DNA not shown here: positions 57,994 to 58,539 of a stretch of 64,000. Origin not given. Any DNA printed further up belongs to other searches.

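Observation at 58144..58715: Tandem paralogous mini-proteins, each with two eukaryote-style C2H2 zinc fingers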

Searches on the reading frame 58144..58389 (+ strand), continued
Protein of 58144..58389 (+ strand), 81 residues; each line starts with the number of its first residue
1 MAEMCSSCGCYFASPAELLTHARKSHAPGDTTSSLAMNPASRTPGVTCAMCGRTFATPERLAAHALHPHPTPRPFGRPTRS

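Call 27: find_encoding_contigs(protein=P0004, flank=8000, max_places=2)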
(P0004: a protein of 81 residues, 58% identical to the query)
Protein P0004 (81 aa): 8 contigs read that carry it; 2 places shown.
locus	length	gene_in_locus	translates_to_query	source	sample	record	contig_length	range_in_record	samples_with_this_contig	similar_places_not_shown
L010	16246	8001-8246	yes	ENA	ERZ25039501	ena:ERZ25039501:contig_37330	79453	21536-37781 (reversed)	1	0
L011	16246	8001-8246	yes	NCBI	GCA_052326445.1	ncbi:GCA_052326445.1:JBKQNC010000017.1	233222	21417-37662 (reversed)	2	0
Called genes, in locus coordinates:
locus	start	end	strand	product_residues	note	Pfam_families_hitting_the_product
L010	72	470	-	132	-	-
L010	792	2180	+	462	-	PF00982:Glyco_transf_20 (faint), PF21269:TreT_GT1 (weak), PF20706:GT4-conflict, PF00534:Glycos_transf_1, PF13692:Glyco_trans_1_4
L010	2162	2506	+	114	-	-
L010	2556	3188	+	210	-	-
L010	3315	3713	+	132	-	-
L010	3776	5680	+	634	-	PF19291:TREH_N, PF00723:Glyco_hydro_15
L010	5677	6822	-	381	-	PF13632:Glyco_trans_2_3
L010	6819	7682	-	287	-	-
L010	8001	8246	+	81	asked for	PF00096:zf-C2H2 (faint), PF13894:zf-C2H2_4 (faint), PF23612:zf-C2H2_ZN142 (faint)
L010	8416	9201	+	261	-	PF07690:MFS_1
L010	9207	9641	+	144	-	PF07690:MFS_1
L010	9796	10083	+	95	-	-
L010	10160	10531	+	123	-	PF01248:Ribosomal_L7Ae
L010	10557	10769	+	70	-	PF01200:Ribosomal_S28e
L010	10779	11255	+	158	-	-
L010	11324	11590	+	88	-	-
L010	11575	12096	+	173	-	PF12705:PDDEXK_1 (weak)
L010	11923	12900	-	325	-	PF13489:Methyltransf_23, PF13649:Methyltransf_25, PF08241:Methyltransf_11, PF08242:Methyltransf_12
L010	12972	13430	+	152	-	PF00334:NDK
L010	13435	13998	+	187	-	PF01300:Sua5_yciO_yrdC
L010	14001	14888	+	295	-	PF00557:Peptidase_M24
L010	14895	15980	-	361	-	PF00581:Rhodanese, PF00753:Lactamase_B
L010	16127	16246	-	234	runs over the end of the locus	-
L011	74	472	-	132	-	-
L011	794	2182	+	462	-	PF00982:Glyco_transf_20 (faint), PF21269:TreT_GT1 (weak), PF20706:GT4-conflict, PF00534:Glycos_transf_1, PF13692:Glyco_trans_1_4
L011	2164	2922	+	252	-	PF00924:MS_channel_2nd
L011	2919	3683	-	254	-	PF05116:S6PP (faint), PF08282:Hydrolase_3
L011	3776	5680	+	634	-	PF19291:TREH_N, PF00723:Glyco_hydro_15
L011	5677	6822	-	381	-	PF13632:Glyco_trans_2_3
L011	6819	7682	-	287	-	-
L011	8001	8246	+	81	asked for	PF00096:zf-C2H2 (faint), PF13894:zf-C2H2_4 (faint), PF23612:zf-C2H2_ZN142 (faint)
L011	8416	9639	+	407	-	PF07690:MFS_1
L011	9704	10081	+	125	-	PF00903:Glyoxalase (weak), PF18029:Glyoxalase_6 (faint)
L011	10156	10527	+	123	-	PF01248:Ribosomal_L7Ae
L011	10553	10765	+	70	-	PF01200:Ribosomal_S28e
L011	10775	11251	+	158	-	-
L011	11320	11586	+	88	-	-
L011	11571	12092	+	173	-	PF12705:PDDEXK_1 (weak)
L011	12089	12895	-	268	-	PF13489:Methyltransf_23, PF13649:Methyltransf_25, PF08241:Methyltransf_11, PF08242:Methyltransf_12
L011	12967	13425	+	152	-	PF00334:NDK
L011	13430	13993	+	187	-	PF01300:Sua5_yciO_yrdC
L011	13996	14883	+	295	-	PF00557:Peptidase_M24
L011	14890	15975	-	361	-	PF00581:Rhodanese, PF00753:Lactamase_B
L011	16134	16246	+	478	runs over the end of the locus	PF00390:malic, PF03949:Malic_M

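Call 28: find_encoding_contigs(protein=P0014, flank=8000, max_places=2)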
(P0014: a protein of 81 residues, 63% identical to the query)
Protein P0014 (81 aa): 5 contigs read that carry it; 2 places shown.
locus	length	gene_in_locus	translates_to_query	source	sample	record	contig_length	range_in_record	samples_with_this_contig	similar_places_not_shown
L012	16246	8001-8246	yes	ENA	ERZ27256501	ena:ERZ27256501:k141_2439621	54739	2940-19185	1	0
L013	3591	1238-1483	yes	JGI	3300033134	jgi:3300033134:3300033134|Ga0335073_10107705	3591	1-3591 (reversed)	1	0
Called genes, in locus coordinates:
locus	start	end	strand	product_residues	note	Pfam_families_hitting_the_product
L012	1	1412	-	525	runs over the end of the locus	PF07969:Amidohydro_3, PF01979:Amidohydro_1 (faint)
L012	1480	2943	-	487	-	PF03951:Gln-synt_N, PF00120:Gln-synt_C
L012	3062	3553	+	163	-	PF13545:HTH_Crp_2 (faint), PF13404:HTH_AsnC-type, PF13412:HTH_24, PF01037:AsnC_trans_reg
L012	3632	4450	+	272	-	PF01791:DeoC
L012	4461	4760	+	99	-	PF00355:Rieske, PF13806:Rieske_2, PF22543:Rieske_4 (weak)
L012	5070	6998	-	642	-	PF00211:Guanylate_cyc, PF13431:TPR_17 (faint)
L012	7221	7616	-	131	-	-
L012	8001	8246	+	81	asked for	PF00096:zf-C2H2 (faint), PF13894:zf-C2H2_4 (faint)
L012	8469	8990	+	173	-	PF19609:DUF6114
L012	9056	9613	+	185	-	PF15956:DUF4760 (weak)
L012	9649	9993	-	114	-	-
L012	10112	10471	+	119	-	-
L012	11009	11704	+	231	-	-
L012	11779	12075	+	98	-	-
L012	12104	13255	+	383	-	PF00465:Fe-ADH, PF13685:Fe-ADH_2 (weak), PF25137:ADH_Fe_C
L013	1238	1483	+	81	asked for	PF00096:zf-C2H2 (faint), PF13894:zf-C2H2_4 (faint)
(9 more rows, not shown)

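Call 29: find_encoding_contigs(protein=P0005, flank=6000, max_places=2)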
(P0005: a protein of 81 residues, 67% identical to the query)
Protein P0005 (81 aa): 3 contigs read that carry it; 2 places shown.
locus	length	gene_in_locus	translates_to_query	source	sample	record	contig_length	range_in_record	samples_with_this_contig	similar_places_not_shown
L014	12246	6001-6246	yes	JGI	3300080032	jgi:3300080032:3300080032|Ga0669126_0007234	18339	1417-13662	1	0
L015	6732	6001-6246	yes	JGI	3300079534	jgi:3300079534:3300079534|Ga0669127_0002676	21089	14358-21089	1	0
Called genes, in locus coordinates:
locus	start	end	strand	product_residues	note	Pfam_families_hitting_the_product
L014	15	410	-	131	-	-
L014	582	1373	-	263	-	PF00924:MS_channel_2nd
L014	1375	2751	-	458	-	PF21269:TreT_GT1 (weak), PF20706:GT4-conflict, PF00534:Glycos_transf_1, PF13692:Glyco_trans_1_4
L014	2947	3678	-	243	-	PF00702:Hydrolase (faint), PF05116:S6PP (faint), PF08282:Hydrolase_3, PF12710:HAD (faint), PF08282:Hydrolase_3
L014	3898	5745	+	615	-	PF19291:TREH_N, PF00723:Glyco_hydro_15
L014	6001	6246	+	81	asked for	PF13913:zf-C2HC_2 (faint), PF00096:zf-C2H2 (faint), PF13894:zf-C2H2_4 (faint), PF13912:zf-C2H2_6 (faint)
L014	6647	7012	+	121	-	-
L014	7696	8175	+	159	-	PF00111:Fer2, PF01799:Fer2_2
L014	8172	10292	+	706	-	PF20256:MoCoBD_2, PF01315:Ald_Xan_dh_C (faint), PF02738:MoCoBD_1, PF20256:MoCoBD_2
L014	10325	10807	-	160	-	-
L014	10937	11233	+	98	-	-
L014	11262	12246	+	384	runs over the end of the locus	PF00465:Fe-ADH, PF13685:Fe-ADH_2, PF25137:ADH_Fe_C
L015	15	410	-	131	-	-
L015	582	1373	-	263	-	PF00924:MS_channel_2nd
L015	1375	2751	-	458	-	PF21269:TreT_GT1 (weak), PF20706:GT4-conflict, PF00534:Glycos_transf_1, PF13692:Glyco_trans_1_4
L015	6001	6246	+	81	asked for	PF13913:zf-C2HC_2 (faint), PF00096:zf-C2H2 (faint), PF13894:zf-C2H2_4 (faint), PF13912:zf-C2H2_6 (faint)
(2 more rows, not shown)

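Call 30: find_encoding_contigs(protein=P0008, flank=6000, max_places=2)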
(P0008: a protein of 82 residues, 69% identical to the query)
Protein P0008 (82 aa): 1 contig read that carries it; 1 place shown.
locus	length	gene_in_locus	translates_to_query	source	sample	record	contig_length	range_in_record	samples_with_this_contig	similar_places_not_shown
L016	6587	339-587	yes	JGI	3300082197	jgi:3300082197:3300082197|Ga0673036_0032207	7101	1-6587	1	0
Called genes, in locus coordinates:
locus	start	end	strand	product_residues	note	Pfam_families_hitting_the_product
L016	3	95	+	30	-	?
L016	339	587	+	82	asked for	PF00096:zf-C2H2 (faint), PF12874:zf-met (faint), PF13894:zf-C2H2_4 (faint), PF21816:Zap1_zf1 (faint)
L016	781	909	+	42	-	-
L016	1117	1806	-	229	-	-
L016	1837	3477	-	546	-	-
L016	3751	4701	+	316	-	PF01040:UbiA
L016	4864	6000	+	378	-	PF04055:Radical_SAM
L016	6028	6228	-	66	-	PF01599:Ribosomal_S27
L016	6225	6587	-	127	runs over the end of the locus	PF01282:Ribosomal_S24e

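Call 58: predict_structure(alignment_id=A6)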
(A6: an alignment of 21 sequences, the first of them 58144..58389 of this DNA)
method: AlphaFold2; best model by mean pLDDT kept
length: 81 residues; sequences in the alignment: 21
mean_pLDDT: 71.2   pTM: 0.32
mean pLDDT of the five models: 71.2, 70.3, 69.9, 67.6, 66.7
residues with pLDDT >= 90: 0; 70-90: 49; 50-70: 21; < 50: 11
segments of 3 or more residues with pLDDT < 50: 32-38
pLDDT, mean of each block of 10 residues (from residue 1): 80 86 72 48 67 79 80 59 45
secondary structure, 60 per line:
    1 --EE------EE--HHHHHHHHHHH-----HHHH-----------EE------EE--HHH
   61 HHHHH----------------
elements in order: H15-25 H31-34 H58-65

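Call 59: search_protein_representatives(alignment_id=A6)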
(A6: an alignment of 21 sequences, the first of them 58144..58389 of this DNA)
Query: 21 sequences, 81 profile positions. Proteins with E-value up to 0.001 (for the whole library): 50017; up to 1e-10: 8468; up to 1e-30: 201. The best 150 are listed.
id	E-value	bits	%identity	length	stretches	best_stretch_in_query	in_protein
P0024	5.1e-97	334.3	-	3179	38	4-32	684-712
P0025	5.6e-82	286.1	-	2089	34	2-79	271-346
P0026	3.1e-64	229.2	-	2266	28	5-67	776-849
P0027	1.3e-63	227.2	-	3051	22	4-75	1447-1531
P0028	3.1e-62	222.8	-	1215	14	4-65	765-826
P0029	1.3e-61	220.8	-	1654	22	5-74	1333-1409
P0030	1.8e-58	210.7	-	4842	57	3-72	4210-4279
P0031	2.3e-57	207.2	-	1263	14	4-69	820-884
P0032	5.2e-57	206.1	-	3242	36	5-70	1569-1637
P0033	2.0e-56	204.2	-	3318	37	4-79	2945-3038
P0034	3.5e-52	190.6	-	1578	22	3-75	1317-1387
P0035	7.1e-52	189.6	-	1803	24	5-72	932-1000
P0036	1.6e-51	188.5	-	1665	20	5-74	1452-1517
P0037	9.4e-51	186.0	-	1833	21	5-76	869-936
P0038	1.1e-50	185.8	-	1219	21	3-66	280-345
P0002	1.8e-36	140.2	-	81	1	1-80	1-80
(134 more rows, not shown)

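Call 62: search_protein_families(library=ncbifam, proteins=[window:58144-58389:+, L016:682-909:+, L010:72-470:-], max_evalue=1)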
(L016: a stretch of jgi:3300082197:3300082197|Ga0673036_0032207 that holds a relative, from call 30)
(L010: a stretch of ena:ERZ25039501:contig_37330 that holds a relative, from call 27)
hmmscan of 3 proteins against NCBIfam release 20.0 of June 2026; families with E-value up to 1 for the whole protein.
window:58144-58389:+ (81 aa): 3 families
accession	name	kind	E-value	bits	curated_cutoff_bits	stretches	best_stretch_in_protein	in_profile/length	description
NF001629.0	PRK00415.1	equivalog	0.002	17.6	70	1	45-59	33-47/62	30S ribosomal protein S27e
NF047912.1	ECs_2282_CxxC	subfamily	0.0048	16.8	37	1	43-56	25-38/60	ECs_2282 family putative zinc-binding protein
NF000612.0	PRK00019.1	equivalog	0.11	12.1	70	0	39-59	7-26/72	50S ribosomal protein L31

L016:682-909:+ (75 aa): 11 families
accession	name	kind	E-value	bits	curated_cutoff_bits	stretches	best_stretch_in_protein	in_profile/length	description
TIGR02605.1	CxxC_CxxC_SSSS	subfamily_domain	0.016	15.3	31.3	0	4-27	7-30/52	FmdB family zinc ribbon protein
TIGR02098.1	MJ0042_CXXC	domain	0.025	14.3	20.9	0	4-12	4-12/38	MJ0042-type zinc finger domain-containing protein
NF047912.1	ECs_2282_CxxC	subfamily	0.032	14.1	37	0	45-59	27-41/60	ECs_2282 family putative zinc-binding protein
TIGR03831.1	YgiT_finger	domain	0.046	14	20.2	0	45-58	32-45/46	YgiT-type zinc finger protein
NF041197.2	CxxC_Se_CxxC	equivalog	0.088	13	40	0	46-59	19-32/53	dual CXXC motif small (seleno)protein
NF001605.0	PRK00398.1-2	equivalog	0.1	12.5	63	0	47-55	3-11/43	DNA-directed RNA polymerase subunit P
NF045645.1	DVU_1557_fam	equivalog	0.13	12.4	60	0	46-62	31-46/60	DVU_1557 family redox protein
NF041912.1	HVO_0758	equivalog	0.15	12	70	0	44-58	19-33/55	HVO_0758 family zinc finger protein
NF001607.0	PRK00398.1-4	equivalog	0.18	11.5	89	0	47-69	11-33/53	DNA-directed RNA polymerase subunit P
TIGR03830.1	CxxCG_CxxCG_HTH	subfamily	0.21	11.4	61.8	0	45-63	31-49/127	type II TA system antitoxin MqsA family protein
TIGR04165.1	methano_modCys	hypoth_equivalog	0.24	11.7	60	1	3-56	8-47/50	TIGR04165 family Cys-rich peptide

L010:72-470:- (132 aa): 2 families
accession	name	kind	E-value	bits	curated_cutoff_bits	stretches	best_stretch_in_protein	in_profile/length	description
NF049986.1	memb_Rv1678_C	equivalog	0.074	13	50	1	13-56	9-52/95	Rv1678 family membrane protein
NF005962.0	PRK08049.1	equivalog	0.79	9.9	135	1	80-128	18-66/126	F0F1 ATP synthase subunit I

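Call 63: search_protein_families(library=phrogs, proteins=[window:58144-58389:+], max_evalue=0.1)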
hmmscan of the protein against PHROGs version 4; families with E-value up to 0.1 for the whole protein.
window:58144-58389:+ (81 aa): 3 families
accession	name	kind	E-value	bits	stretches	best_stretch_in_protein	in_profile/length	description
phrog_35915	-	other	0.022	16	0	47-77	3-33/82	zinc-finger domain protein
phrog_6283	-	unknown function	0.025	15.6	0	48-70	13-35/56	-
phrog_13558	-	unknown function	0.077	14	0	3-14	43-54/69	-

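Call 64: fold_search(model_id=the predicted structure, library=pdb)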
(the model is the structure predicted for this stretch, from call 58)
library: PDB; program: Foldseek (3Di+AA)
matches with E <= 10: 306; with E <= 0.001: 0
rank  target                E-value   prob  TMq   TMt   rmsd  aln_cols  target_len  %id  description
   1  7y3l_A                4.3e-03  1.00  0.31  0.43  13.5        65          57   26  Structure of SALL3 ZFC4 bound with 12 bp AT-rich dsDNA (released 2022-10-26)
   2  7y3i_A                4.9e-03  1.00  0.31  0.46  13.9        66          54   24  Structure of DNA bound SALL4 (released 2022-10-26)
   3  6ml4_A                6.5e-03  0.98  0.31  0.20   9.0        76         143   24  BTB24 Zinc Fingers 4-8 with 19+1mer DNA Oligonucleotide (Sequence 3) (released 2019-07-03)
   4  8a4i_L                7.5e-03  1.00  0.32  0.45  13.7        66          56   24  Crystal structure of SALL4 zinc finger cluster 4 with AT-rich DNA (released 2023-01-11)
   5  6ml5_A                7.5e-03  0.98  0.31  0.20   9.0        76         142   24  ZBTB24 Zinc Fingers 4-8 with 19+1mer DNA Oligonucleotide (Sequence 4) (released 2019-07-03)
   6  9ylp_A                1.1e-02  0.99  0.31  0.44  13.5        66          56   17  BCL11A ZF2-3 in Complex with a DNA Sequence Observed in the Human Globin Locus Containing Motif TGTCCA (C2221 Crystal  (released 2026-03-04)
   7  1mey_C                1.1e-02  0.97  0.30  0.30  10.4        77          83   22  CRYSTAL STRUCTURE OF A DESIGNED ZINC FINGER PROTEIN BOUND TO DNA (released 1997-03-12)
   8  2i13_B                1.7e-02  0.96  0.31  0.19  10.3        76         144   22  Aart, a six finger zinc finger designed to recognize ANN triplets (released 2006-10-03)
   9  8ssu_A                1.9e-02  0.99  0.33  0.12  13.3        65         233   20  ZnFs 3-11 of CCCTC-binding factor (CTCF) Complexed with 19mer DNA (released 2023-08-02)
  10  8a4i_I                1.9e-02  0.96  0.26  0.38  13.1        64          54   26  Crystal structure of SALL4 zinc finger cluster 4 with AT-rich DNA (released 2023-01-11)
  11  1mey_F                1.9e-02  0.93  0.30  0.29  10.7        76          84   22  CRYSTAL STRUCTURE OF A DESIGNED ZINC FINGER PROTEIN BOUND TO DNA (released 1997-03-12)
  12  5v3j_F                2.1e-02  0.99  0.31  0.10  13.5        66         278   24  mouseZFP568-ZnF1-10 in complex with DNA (released 2018-03-07)
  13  5eh2_E                2.1e-02  0.95  0.30  0.23  10.8        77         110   23  Human PRDM9 allele-A ZnF Domain with Associated Recombination Hotspot DNA Sequence III (released 2016-02-17)
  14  8e3e_F                2.1e-02  0.92  0.29  0.20  14.8        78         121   23  ZBTB7A Zinc Finger Domain Bound to DNA Duplex Containing CAST sequence (#10) (released 2023-02-08)
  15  7y3i_B                2.3e-02  0.99  0.29  0.43  13.9        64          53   25  Structure of DNA bound SALL4 (released 2022-10-26)
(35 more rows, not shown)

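Call 67: fold_search(model_id=the predicted structure, library=viral)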
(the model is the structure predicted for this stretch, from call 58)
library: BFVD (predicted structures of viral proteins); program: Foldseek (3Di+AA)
matches with E <= 10: 374; with E <= 0.001: 0
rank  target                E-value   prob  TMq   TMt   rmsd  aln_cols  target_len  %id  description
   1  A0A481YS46            3.1e-03  1.00  0.29  0.12  13.0        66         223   29  C2H2-type domain-containing protein [Marseillevirus LCMAC101]
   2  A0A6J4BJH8            8.7e-03  1.00  0.32  0.19  13.0        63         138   24  C2H2-type domain-containing protein [Hadaka virus 1]
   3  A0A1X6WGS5            8.7e-03  0.75  0.26  0.22  15.9        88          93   23  (no name in the UniProt tables at hand)
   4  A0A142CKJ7            1.2e-02  0.98  0.33  0.08   8.6        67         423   25  (no name in the UniProt tables at hand)
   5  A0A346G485            1.5e-02  0.97  0.32  0.11  10.5        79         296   19  (no name in the UniProt tables at hand)
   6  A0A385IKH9            1.6e-02  0.97  0.31  0.23   8.6        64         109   23  (no name in the UniProt tables at hand)
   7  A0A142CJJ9            2.5e-02  0.96  0.32  0.35   7.7        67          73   19  (no name in the UniProt tables at hand)
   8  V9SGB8                3.0e-02  0.94  0.31  0.07  11.8        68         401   20  C2H2-type domain-containing protein [Tunisvirus fontaine2]
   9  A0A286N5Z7            3.3e-02  0.91  0.30  0.03  10.6        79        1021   25  RNA-dependent RNA-polymerase [Norway luteo-like virus 1]
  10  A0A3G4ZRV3            3.5e-02  0.90  0.33  0.32   7.4        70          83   20  C2H2-type domain-containing protein (Fragment) [Barrevirus sp.]
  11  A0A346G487            3.7e-02  0.97  0.30  0.12  13.9        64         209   20  (no name in the UniProt tables at hand)
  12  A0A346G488            3.7e-02  0.72  0.31  0.11  12.4        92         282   21  (no name in the UniProt tables at hand)
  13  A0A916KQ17            4.0e-02  0.96  0.34  0.22  13.3        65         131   26  C2H2-type domain-containing protein [Mythimna separata entomopoxvirus 'L']
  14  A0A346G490            4.3e-02  0.95  0.28  0.17  14.3        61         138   23  (no name in the UniProt tables at hand)
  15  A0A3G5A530            4.3e-02  0.93  0.33  0.19  10.8        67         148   18  Zinc finger protein [Harvfovirus sp.]
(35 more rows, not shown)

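Call 72: find_related_loci(query=A7, collection=metagenome_contigs, flank=6000)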
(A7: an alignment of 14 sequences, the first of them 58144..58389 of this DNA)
Query A7 (81 aa) in metagenome_contigs; peptide patterns used: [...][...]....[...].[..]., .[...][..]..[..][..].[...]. (x = any residue, [..] = any of these).
98 stretches matched a pattern; 6 encode a relative of the query (tblastn E <= 1e-3); 6 distinct loci.
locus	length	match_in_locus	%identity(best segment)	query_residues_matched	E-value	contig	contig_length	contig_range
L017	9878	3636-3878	73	1-81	2e-37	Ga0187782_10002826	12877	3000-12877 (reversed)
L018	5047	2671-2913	72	1-81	2e-36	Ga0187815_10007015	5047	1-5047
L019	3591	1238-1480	63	1-81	6e-31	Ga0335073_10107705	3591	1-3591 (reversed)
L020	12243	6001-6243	57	1-81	3e-28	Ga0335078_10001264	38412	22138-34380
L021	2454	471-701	58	1-77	2e-26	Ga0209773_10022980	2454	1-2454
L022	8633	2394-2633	55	1-80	7e-24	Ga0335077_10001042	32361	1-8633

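Call 82: find_encoding_contigs(protein=P0006, flank=3000, max_places=3)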
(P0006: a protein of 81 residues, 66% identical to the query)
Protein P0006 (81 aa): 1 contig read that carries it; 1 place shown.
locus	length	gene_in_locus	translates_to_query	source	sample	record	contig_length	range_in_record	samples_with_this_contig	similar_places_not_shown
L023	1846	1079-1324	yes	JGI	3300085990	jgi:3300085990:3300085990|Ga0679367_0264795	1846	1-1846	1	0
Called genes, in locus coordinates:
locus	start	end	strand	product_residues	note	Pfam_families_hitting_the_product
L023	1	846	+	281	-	?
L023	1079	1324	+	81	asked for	PF00096:zf-C2H2 (faint), PF13894:zf-C2H2_4 (faint)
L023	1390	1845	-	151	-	?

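Call 83: find_encoding_contigs(protein=P0013, flank=6000, max_places=2)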
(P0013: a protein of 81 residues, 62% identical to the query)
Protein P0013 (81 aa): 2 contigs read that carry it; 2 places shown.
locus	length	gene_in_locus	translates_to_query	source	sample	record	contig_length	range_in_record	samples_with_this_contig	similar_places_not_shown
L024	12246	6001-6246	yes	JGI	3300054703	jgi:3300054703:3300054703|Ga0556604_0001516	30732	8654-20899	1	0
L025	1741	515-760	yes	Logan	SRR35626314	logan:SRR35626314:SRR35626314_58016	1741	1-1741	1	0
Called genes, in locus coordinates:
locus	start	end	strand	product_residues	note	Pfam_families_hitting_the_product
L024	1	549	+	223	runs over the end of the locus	PF03807:F420_oxidored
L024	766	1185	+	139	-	PF11969:DcpS_C, PF01230:HIT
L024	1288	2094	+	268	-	PF13480:Acetyltransf_6 (weak)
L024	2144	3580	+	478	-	PF07992:Pyr_redox_2, PF13434:Lys_Orn_oxgnase (faint), PF13738:Pyr_redox_3 (weak), PF00070:Pyr_redox, PF02852:Pyr_redox_dim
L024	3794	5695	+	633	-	PF00654:Voltage_CLC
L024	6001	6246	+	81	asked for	PF00096:zf-C2H2 (faint), PF13894:zf-C2H2_4 (faint), PF21816:Zap1_zf1 (faint)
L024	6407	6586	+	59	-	-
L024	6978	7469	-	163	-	PF27746:Small_heat_shock_put (faint), PF00011:HSP20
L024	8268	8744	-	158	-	PF00072:Response_reg (faint)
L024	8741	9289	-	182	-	PF00072:Response_reg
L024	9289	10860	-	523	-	PF00989:PAS, PF08448:PAS_4 (weak), PF13426:PAS_9, PF00989:PAS, PF08448:PAS_4, PF13426:PAS_9, PF00512:HisKA, PF02518:HATPase_c, +2 more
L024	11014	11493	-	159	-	PF01638:HxlR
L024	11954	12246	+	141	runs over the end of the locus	-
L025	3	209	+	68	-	?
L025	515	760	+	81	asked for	PF00096:zf-C2H2 (faint), PF13894:zf-C2H2_4 (faint), PF21816:Zap1_zf1 (faint)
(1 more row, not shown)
